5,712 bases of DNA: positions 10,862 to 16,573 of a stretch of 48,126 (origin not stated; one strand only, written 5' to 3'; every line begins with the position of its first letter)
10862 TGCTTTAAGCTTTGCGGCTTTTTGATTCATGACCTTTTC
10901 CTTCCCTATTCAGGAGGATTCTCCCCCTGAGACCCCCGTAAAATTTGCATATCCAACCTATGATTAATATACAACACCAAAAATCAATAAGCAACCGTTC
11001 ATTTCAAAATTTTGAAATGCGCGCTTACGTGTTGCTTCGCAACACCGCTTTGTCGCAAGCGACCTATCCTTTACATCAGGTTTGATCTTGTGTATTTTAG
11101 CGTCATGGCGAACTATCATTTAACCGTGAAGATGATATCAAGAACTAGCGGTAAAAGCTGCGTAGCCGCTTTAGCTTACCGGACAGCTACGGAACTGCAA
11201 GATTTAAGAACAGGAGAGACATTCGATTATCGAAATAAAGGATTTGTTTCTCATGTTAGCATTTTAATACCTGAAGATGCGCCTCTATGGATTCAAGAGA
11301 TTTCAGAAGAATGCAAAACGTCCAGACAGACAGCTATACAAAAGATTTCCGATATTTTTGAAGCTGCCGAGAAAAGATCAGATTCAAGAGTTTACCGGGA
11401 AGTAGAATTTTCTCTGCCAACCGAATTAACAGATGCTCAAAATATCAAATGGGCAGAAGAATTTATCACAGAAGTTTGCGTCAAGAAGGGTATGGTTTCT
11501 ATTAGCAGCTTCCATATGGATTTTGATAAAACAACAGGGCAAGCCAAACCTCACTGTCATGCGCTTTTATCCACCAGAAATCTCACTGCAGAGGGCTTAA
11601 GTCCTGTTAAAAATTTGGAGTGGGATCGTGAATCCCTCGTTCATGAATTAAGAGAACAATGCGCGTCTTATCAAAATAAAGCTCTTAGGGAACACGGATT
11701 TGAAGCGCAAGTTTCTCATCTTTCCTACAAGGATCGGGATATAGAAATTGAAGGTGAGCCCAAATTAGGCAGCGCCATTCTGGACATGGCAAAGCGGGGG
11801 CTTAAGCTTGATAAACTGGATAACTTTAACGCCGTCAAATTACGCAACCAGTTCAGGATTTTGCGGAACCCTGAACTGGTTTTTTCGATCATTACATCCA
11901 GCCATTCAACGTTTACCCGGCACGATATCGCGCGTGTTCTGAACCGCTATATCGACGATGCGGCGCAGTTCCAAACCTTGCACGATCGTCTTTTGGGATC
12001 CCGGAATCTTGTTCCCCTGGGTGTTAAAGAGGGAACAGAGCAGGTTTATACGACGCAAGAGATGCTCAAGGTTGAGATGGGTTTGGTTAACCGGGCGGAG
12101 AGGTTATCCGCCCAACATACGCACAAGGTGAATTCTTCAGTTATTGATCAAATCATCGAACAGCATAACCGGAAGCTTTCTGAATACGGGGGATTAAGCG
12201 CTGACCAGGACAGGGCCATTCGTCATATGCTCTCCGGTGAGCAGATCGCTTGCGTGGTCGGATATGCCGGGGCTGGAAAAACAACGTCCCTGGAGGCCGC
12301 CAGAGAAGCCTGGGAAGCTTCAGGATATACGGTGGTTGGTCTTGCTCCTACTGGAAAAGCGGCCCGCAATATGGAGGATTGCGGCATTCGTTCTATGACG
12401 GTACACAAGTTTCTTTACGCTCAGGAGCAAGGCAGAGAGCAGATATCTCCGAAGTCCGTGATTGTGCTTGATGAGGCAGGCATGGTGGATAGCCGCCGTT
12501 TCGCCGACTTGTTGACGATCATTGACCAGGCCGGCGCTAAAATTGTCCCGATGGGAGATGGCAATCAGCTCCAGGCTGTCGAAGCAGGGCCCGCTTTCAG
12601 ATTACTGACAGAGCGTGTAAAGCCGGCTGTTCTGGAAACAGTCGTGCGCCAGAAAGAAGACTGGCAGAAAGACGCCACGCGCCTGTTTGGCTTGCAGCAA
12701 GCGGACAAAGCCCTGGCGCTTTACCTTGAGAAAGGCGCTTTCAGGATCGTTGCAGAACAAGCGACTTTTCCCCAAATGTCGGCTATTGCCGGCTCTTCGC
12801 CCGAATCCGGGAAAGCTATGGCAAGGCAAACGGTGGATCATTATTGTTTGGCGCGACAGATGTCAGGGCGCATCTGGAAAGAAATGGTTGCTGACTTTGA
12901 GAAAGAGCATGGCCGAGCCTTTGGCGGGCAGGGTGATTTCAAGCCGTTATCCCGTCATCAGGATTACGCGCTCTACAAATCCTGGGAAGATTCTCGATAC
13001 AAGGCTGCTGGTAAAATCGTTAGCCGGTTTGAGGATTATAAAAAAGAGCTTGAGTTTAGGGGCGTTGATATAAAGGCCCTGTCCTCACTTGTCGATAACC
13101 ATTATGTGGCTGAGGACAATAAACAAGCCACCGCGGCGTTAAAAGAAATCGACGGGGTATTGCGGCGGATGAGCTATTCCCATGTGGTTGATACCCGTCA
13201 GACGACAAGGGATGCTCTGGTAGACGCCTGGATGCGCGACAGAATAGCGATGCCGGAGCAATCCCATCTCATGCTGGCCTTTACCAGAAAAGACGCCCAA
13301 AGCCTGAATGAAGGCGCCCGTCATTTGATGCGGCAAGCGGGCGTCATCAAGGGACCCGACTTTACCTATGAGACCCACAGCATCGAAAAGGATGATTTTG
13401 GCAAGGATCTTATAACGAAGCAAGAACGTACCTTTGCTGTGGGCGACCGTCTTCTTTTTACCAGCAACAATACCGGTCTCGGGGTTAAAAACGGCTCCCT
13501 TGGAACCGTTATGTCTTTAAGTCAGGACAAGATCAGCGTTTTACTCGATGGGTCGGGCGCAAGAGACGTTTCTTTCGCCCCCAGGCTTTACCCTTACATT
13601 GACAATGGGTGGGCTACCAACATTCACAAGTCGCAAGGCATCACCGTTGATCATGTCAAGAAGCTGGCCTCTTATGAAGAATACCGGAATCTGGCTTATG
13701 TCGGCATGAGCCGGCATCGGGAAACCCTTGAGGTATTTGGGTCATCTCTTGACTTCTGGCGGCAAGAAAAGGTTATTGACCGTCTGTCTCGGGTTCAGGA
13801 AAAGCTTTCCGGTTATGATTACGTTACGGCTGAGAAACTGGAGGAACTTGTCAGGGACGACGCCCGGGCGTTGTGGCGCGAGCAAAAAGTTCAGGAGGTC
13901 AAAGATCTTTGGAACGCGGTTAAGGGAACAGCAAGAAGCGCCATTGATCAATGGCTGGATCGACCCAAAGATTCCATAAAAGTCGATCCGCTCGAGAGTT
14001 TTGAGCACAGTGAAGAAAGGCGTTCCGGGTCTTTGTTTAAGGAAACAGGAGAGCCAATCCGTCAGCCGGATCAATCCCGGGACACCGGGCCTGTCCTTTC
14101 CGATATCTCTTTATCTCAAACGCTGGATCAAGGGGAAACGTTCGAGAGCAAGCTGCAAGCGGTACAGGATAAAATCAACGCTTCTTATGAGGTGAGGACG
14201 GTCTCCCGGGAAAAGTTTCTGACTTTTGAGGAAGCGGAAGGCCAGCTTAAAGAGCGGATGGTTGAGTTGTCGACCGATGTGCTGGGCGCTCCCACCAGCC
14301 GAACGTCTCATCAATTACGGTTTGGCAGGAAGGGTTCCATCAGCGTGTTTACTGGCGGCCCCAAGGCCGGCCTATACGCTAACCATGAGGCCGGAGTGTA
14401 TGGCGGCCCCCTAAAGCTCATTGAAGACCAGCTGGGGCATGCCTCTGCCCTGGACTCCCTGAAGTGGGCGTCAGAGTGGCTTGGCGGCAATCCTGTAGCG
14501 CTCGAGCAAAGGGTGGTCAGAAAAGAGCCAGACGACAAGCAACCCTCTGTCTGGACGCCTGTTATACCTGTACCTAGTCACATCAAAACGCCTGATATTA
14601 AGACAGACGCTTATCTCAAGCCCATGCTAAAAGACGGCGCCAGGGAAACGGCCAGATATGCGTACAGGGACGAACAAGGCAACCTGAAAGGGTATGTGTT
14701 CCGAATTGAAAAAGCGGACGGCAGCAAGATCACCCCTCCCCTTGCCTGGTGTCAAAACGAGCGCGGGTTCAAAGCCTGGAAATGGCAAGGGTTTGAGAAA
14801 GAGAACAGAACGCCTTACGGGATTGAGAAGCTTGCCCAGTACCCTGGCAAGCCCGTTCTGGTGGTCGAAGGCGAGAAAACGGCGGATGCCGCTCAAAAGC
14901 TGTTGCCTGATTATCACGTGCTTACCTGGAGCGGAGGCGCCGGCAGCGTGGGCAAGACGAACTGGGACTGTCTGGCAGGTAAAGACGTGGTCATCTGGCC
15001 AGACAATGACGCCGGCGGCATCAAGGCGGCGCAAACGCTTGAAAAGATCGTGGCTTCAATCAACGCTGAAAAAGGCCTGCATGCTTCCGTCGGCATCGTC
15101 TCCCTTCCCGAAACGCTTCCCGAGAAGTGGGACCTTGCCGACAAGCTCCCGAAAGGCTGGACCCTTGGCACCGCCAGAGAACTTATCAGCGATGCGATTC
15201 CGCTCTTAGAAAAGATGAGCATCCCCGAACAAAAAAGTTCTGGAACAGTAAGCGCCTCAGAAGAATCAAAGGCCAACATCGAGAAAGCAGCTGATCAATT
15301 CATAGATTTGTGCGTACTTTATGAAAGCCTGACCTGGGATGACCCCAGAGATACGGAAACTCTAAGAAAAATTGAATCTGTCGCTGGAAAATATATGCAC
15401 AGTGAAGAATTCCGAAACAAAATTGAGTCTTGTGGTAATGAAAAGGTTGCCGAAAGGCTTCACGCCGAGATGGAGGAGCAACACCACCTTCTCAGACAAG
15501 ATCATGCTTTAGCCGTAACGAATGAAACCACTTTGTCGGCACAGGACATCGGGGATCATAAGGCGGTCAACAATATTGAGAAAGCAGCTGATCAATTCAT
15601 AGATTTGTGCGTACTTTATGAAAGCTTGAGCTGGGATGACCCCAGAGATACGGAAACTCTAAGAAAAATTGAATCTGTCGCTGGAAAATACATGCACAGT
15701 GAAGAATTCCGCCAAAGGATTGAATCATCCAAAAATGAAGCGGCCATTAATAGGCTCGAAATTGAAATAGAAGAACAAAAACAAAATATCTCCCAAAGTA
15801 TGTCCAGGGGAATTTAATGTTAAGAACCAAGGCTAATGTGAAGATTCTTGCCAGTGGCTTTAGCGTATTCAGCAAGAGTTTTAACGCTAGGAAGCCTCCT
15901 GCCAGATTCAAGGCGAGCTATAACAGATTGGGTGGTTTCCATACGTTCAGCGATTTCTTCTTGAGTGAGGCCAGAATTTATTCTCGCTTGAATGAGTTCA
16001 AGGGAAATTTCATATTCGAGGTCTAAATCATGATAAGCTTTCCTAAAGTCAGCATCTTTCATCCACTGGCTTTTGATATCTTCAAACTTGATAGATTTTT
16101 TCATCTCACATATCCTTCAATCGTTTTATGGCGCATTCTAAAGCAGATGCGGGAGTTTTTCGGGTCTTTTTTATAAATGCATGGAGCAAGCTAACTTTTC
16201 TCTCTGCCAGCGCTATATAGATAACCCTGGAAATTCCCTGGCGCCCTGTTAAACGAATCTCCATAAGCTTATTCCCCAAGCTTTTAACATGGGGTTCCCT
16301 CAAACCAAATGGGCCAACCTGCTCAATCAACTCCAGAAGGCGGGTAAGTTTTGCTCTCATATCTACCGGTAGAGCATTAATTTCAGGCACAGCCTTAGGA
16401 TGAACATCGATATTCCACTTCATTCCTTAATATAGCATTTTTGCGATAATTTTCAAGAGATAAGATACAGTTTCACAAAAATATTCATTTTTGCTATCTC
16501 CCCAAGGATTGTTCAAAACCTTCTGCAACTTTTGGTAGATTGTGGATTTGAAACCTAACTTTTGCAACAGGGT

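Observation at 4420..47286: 106-bp res-like inverted repeats bracket the whole 42.9-kb transfer/replication/partition block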

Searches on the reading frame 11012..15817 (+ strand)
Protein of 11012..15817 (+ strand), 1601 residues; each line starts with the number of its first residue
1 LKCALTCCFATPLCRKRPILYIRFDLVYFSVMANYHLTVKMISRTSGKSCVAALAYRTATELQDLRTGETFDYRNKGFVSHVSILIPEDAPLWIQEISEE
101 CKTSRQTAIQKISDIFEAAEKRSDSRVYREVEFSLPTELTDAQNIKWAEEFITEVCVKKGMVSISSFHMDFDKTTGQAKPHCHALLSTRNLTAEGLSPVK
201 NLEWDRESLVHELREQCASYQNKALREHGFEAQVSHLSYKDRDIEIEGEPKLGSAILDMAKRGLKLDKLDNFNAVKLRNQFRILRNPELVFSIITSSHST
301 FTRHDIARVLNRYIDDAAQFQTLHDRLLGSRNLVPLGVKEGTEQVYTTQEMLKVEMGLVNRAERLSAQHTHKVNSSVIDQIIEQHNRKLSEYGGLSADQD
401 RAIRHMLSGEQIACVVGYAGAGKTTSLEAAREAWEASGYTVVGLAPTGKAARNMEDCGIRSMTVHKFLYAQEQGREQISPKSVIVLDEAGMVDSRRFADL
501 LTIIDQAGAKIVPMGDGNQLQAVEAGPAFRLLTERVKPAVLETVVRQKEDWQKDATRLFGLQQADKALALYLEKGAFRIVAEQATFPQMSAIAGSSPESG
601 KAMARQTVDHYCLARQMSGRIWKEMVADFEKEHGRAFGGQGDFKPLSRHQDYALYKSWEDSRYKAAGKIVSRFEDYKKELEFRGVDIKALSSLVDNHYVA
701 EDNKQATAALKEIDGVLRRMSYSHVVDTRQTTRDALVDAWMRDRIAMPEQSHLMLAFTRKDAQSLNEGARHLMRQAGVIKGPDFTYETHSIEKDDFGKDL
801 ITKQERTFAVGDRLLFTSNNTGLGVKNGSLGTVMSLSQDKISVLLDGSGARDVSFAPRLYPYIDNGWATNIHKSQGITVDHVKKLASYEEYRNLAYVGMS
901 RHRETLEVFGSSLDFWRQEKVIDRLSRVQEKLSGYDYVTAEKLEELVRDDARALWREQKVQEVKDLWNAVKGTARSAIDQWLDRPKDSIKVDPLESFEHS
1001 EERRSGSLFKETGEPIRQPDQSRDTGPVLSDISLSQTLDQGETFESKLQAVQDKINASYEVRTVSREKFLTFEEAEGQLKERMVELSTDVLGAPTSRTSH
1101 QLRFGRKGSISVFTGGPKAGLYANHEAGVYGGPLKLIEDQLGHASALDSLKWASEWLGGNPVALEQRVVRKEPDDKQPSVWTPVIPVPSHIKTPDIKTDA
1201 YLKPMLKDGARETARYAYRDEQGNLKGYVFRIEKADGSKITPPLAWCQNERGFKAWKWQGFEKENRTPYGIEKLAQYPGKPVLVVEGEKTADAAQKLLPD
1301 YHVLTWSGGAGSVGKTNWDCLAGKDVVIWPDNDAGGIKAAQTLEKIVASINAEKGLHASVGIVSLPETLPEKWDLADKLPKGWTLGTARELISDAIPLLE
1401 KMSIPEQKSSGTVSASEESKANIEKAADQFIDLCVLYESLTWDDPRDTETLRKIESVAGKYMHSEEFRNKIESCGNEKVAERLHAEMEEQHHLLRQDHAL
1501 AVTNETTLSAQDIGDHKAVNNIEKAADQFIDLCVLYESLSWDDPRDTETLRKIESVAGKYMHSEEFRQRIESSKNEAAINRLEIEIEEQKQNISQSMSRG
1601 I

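Call 41: search_protein_families(library=pfam, proteins=[window:11012-15817:+], max_evalue=0.00001)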
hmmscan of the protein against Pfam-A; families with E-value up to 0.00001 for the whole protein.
window:11012-15817:+ (1601 aa): 5 families
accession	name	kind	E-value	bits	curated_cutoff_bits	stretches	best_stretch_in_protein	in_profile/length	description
PF13604.12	AAA_30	-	5.9e-54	183.1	27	1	395-580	2-189/191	AAA domain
PF03389.21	MobA_MobL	-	1.7e-39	136.4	26.7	1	48-262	1-224/224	MobA/MobL family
PF13245.12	AAA_19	-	8e-19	68.6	25.1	1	399-522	1-131/134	AAA domain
PF19898.4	DUF6371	-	1.1e-07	32.2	27.7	1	1262-1331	81-149/150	Domain of unknown function (DUF6371)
PF18335.7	SH3_13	-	6.2e-06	26.3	41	0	797-840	15-58/65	ATP-dependent RecD-like DNA helicase SH3 domain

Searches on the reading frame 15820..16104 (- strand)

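Call 53: search_protein_families(library=pfam, proteins=[window:15820-16104:-], max_evalue=0.01)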
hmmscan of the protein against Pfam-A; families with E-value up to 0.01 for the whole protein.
window:15820-16104:- (94 aa): 8 families
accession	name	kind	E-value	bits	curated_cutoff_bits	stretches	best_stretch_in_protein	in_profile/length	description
PF01381.28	HTH_3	-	1.2e-13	51.2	23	1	38-88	2-52/55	Helix-turn-helix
PF13560.12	HTH_31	-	1.2e-09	38.7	27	1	36-85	5-55/64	Helix-turn-helix domain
PF12844.13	HTH_19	-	4.6e-08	33.3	30.2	1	39-85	6-52/64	Helix-turn-helix domain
PF04545.22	Sigma70_r4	-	0.00075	19.4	24.1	1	36-67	11-42/50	Sigma-70, region 4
PF13413.12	HTH_25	-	0.00086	19.5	24.6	1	37-80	2-47/62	Helix-turn-helix domain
PF11268.13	DUF3071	-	0.00097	19.7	26.9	1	23-65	46-88/168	Protein of unknown function (DUF3071)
PF13744.12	HTH_37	-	0.0013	18.9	27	1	38-91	23-78/80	Helix-turn-helix domain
PF22495.2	HTH_92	-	0.0027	17.4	27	1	39-73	2-36/45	RsaL-like HTH domain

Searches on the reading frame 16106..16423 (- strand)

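Call 53: search_protein_families(library=pfam, proteins=[window:16106-16423:-], max_evalue=0.01)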
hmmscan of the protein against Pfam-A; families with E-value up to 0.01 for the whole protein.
window:16106-16423:- (105 aa): 1 family
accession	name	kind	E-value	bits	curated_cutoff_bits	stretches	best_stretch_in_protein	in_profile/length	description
PF05973.20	Gp49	-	3.5e-24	85.1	23.9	1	14-103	2-90/90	Phage derived protein Gp49-like (DUF891)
